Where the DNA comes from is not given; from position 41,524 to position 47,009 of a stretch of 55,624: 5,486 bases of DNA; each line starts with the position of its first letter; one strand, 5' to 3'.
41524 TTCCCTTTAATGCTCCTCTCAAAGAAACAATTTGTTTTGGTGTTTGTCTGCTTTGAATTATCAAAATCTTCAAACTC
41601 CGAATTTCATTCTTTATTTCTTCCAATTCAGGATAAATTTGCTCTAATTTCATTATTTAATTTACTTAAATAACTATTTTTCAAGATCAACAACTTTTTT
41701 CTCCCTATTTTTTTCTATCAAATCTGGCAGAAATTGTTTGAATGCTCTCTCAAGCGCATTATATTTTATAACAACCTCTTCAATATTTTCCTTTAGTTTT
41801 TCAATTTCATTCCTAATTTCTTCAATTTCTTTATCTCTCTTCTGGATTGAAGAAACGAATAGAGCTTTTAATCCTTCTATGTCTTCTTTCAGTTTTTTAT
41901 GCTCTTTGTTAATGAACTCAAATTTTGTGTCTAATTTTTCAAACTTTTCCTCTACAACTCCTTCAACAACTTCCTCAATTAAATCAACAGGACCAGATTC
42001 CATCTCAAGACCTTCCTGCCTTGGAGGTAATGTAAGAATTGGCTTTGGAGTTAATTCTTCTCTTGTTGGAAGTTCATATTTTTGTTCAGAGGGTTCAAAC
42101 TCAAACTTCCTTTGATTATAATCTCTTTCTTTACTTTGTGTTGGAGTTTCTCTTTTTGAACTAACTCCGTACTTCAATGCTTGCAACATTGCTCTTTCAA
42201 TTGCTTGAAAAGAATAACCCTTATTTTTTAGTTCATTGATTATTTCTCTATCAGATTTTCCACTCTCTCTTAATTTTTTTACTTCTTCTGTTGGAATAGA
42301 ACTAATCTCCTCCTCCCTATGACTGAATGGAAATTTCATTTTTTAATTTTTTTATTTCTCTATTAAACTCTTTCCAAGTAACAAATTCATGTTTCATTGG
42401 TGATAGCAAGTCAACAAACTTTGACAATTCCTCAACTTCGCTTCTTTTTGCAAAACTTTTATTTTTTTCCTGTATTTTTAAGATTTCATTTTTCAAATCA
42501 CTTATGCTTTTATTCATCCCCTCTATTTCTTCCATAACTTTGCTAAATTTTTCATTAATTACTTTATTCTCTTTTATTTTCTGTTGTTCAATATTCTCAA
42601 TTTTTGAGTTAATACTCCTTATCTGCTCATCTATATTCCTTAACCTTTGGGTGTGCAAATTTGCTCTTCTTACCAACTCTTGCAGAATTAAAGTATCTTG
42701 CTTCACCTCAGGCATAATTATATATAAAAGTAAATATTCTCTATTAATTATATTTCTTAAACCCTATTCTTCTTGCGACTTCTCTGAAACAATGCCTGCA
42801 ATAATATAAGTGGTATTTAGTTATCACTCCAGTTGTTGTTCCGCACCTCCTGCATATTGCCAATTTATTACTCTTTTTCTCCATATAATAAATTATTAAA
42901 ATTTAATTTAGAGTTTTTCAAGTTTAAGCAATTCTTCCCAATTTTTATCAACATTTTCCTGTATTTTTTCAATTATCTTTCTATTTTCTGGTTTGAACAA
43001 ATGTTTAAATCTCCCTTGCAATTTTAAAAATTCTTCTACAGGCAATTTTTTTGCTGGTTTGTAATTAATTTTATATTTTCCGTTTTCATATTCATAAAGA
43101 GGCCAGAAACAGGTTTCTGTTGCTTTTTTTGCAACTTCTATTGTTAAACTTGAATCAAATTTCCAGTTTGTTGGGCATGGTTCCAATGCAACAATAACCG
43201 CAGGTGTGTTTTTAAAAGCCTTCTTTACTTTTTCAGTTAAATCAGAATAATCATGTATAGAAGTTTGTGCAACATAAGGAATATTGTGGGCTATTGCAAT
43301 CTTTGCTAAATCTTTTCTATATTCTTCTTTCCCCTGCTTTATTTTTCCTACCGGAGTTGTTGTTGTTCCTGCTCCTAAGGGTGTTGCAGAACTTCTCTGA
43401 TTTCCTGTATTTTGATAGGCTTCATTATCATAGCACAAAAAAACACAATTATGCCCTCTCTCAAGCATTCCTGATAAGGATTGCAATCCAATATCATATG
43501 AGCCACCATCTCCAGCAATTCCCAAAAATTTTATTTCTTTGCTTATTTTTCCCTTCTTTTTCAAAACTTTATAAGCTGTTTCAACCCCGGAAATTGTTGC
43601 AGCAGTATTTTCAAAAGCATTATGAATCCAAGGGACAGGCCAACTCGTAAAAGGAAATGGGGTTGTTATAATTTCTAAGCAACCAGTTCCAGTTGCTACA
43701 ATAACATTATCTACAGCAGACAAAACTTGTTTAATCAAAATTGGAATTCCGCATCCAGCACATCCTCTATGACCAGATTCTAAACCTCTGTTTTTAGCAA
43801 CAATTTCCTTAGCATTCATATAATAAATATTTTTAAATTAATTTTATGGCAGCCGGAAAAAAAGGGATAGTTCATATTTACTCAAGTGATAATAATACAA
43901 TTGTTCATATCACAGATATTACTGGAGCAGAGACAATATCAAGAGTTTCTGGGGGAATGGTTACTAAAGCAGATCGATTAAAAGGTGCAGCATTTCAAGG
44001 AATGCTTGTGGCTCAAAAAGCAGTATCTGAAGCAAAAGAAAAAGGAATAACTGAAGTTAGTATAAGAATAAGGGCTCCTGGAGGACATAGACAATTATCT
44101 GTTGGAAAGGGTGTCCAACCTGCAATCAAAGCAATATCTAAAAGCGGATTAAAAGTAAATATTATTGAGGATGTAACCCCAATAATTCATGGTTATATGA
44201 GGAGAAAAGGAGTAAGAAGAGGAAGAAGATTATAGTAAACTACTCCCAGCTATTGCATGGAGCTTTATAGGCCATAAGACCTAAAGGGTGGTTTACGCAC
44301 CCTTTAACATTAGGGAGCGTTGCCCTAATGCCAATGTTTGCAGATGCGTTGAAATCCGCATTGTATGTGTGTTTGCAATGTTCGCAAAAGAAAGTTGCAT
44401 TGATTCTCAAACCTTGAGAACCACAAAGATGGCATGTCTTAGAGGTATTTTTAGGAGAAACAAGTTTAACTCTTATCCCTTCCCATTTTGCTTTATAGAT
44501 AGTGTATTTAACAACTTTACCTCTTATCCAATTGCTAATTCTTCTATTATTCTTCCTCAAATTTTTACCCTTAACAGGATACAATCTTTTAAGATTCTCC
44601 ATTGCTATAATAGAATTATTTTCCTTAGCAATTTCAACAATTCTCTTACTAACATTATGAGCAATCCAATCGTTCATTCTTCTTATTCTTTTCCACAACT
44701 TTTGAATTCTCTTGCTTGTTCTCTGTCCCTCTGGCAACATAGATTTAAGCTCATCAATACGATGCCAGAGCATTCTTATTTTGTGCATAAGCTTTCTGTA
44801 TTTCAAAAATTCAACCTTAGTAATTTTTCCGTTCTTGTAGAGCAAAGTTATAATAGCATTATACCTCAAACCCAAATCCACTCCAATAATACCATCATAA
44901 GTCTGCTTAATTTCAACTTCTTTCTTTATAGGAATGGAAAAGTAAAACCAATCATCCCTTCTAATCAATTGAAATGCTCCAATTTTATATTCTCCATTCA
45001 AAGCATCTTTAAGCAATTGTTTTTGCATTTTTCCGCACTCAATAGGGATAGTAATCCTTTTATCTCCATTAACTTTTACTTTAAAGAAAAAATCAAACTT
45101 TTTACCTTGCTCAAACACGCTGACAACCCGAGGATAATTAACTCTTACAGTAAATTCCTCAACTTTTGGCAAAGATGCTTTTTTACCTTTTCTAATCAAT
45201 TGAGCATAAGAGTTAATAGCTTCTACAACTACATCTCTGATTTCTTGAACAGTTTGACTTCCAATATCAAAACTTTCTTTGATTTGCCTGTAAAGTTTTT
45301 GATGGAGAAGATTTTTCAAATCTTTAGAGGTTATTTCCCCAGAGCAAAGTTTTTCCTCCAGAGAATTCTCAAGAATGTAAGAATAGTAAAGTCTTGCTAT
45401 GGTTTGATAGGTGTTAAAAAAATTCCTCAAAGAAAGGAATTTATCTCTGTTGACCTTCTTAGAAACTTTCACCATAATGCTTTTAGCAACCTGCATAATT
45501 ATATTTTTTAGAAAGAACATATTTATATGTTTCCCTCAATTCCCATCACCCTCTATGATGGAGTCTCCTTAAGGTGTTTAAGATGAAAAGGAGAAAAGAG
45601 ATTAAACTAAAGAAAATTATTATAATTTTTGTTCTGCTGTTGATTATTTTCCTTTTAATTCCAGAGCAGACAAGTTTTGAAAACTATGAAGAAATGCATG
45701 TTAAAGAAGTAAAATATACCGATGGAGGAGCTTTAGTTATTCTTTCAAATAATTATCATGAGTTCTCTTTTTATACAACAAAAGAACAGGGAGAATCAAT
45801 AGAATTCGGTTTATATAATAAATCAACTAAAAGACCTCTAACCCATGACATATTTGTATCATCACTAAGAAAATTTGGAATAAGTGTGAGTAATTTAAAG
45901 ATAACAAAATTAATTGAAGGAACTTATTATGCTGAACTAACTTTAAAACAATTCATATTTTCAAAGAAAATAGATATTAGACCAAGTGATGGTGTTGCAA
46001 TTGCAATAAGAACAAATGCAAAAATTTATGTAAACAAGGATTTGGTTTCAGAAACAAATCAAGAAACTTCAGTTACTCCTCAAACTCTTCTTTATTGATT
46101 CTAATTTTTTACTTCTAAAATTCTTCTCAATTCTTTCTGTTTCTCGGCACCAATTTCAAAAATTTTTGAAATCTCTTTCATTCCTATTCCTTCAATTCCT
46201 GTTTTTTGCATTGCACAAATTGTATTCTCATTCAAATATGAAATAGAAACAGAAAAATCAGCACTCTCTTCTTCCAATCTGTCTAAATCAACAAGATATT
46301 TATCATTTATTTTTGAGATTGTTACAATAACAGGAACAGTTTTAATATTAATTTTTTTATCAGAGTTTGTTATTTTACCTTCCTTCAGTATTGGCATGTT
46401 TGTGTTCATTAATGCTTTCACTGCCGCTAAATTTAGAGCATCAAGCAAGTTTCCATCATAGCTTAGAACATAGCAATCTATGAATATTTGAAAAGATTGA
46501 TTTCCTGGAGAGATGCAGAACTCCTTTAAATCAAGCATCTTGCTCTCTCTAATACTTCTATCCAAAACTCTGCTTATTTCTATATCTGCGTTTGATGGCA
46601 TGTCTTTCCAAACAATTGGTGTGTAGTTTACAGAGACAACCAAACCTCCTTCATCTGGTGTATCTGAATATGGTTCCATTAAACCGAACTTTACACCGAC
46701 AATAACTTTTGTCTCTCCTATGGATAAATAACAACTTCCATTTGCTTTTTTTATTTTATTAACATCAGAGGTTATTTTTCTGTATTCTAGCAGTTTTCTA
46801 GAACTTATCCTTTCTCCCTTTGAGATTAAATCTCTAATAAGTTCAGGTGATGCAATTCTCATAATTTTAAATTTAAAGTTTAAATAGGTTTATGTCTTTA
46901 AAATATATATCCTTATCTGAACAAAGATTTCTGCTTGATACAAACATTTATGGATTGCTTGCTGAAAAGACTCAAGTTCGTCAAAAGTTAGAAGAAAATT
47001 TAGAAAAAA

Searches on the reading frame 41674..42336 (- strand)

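Call 41: search_protein_families(library=pfam, proteins=[window:41674-42336:-], max_evalue=0.01)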
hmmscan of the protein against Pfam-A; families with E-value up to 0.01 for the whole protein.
window:41674-42336:- (220 aa): 2 families
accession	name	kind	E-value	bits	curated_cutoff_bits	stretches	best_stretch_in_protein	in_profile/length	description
PF05377.16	FlaC_arch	-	0.00072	20.4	27.8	0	163-192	15-44/55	Flagella accessory protein C (FlaC)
PF18199.6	Dynein_C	-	0.0053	16.5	25.7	1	100-203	11-112/309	Dynein heavy chain C-terminal domain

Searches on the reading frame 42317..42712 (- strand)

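Call 41: search_protein_families(library=pfam, proteins=[window:42317-42712:-], max_evalue=0.01)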
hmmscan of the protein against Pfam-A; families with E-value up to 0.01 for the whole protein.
window:42317-42712:- (131 aa): 2 families
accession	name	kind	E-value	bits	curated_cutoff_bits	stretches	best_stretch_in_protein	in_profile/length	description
PF24918.1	NET2A_C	-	0.0017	18.7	27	1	55-121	21-92/180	NET2A, C-terminal domain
PF05440.17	MtrB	-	0.0092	16.8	27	0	49-95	24-70/94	Tetrahydromethanopterin S-methyltransferase subunit B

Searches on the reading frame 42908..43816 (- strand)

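Call 24: search_protein_families(library=pfam, proteins=[window:42908-43816:-], max_evalue=0.001)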
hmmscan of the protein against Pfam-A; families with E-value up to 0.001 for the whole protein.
window:42908-43816:- (302 aa): 1 family
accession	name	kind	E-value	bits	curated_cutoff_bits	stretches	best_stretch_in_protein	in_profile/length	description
PF02775.26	TPP_enzyme_C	-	1.6e-18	67.3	21.9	1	44-209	2-150/151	Thiamine pyrophosphate enzyme, C-terminal TPP binding domain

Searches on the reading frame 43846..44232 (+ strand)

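Call 41: search_protein_families(library=pfam, proteins=[window:43846-44232:+], max_evalue=0.01)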
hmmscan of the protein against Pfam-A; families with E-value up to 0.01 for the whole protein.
window:43846-44232:+ (129 aa): 1 family
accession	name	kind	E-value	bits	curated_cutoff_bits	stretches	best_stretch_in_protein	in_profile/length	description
PF00411.24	Ribosomal_S11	-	1.9e-33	115.6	25.1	1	7-125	1-110/110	Ribosomal protein S11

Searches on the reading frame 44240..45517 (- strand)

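Call 24: search_protein_families(library=pfam, proteins=[window:44240-45517:-], max_evalue=0.001)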
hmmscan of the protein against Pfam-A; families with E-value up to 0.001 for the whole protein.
window:44240-45517:- (425 aa): 2 families
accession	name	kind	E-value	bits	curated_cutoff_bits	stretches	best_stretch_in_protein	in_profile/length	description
PF07282.18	Cas12f1-like_TNB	-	3.3e-19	69.2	26.3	1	334-395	3-60/60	Cas12f1-like, TNB domain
PF01385.25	OrfB_IS605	-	1.2e-05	26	30.5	1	207-301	15-107/120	Probable transposase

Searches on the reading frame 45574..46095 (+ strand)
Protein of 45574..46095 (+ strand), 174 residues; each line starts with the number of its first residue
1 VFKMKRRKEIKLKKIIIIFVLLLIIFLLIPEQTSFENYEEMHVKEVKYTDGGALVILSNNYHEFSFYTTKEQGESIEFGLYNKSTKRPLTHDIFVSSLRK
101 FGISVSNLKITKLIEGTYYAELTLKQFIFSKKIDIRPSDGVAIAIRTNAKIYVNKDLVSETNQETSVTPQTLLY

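Call 41: search_protein_families(library=pfam, proteins=[window:45574-46095:+], max_evalue=0.01)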
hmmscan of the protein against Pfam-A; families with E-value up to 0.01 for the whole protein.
window:45574-46095:+ (174 aa): 1 family
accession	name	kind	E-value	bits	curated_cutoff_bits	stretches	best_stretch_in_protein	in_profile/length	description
PF02577.19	BFN_dom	-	6e-25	87.7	27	1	69-164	17-110/112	Bifunctional nuclease domain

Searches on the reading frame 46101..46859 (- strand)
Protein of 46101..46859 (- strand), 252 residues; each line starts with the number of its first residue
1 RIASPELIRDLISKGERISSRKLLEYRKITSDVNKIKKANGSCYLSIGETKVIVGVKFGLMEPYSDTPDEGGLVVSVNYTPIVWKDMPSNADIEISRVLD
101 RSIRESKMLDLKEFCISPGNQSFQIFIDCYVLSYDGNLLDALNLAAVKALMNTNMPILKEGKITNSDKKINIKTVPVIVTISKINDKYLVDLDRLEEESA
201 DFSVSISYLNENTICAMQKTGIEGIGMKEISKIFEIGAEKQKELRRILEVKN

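Call 24: search_protein_families(library=pfam, proteins=[window:46101-46859:-], max_evalue=0.001)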
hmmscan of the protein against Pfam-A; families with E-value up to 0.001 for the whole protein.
window:46101-46859:- (252 aa): 2 families
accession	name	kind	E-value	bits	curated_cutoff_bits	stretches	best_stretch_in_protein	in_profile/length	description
PF01138.27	RNase_PH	-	1.1e-27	97.4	25.5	1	25-156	1-130/130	3' exoribonuclease family, domain 1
PF03725.20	RNase_PH_C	-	2.7e-11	43.7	20.8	1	175-239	2-66/67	3' exoribonuclease family, domain 2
